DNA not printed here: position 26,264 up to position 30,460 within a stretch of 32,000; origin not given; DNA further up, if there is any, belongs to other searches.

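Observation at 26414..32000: The largest gene in the window is missing from the ORF track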

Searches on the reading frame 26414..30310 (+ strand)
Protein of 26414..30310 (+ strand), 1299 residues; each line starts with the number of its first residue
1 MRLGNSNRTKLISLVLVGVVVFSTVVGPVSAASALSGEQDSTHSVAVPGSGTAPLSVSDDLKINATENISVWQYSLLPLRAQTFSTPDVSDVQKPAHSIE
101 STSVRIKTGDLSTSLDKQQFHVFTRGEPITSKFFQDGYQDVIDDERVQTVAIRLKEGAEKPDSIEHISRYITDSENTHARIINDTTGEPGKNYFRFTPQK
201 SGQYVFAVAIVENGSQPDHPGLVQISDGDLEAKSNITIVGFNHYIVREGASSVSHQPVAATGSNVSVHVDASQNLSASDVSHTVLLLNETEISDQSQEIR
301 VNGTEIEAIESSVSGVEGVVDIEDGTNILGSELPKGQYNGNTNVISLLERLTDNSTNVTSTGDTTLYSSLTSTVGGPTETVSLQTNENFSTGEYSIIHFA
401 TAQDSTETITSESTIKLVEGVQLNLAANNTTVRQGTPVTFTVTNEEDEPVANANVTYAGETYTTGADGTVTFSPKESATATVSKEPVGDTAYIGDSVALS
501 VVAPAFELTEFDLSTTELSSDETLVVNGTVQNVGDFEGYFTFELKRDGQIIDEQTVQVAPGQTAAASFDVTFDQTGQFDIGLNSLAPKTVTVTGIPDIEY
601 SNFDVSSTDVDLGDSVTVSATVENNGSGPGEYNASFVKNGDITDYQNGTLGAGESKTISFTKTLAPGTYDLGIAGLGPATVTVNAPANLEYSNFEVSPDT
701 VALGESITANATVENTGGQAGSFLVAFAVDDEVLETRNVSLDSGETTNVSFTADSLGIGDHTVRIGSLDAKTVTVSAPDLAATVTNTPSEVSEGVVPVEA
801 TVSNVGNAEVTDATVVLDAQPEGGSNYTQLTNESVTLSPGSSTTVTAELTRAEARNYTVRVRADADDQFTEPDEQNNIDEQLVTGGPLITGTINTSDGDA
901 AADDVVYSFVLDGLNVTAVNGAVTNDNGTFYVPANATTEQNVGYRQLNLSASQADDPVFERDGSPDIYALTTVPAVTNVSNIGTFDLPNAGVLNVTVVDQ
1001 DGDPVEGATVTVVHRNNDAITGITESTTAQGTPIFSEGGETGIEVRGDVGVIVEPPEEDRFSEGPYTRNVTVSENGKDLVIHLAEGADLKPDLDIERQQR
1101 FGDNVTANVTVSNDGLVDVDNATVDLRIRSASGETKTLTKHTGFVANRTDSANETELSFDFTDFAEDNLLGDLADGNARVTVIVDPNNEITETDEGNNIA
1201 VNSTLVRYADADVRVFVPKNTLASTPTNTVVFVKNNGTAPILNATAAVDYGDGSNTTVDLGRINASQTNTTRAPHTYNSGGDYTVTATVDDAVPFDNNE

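Call 52: search_solved_structures(query=window:26414-30310:+, max_evalue=1)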
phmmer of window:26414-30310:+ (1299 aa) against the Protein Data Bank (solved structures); distinct sequences matched with E-value up to 1: 1.
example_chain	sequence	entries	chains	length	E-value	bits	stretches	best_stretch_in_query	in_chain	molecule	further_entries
6v39_N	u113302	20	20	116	0.46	11.6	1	1104-1176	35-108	50S ribosomal protein L18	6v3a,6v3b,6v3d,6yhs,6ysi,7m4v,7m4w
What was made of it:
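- On Alpha-2-macroglobulin / complement / TEP thioester-protein superfamily: There is no meaningful PDB hit for residues 1-1299 (call 52).
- Tried and rejected: phmmer of residues 1-1299 against PDB gave nothing meaningful (call 52).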
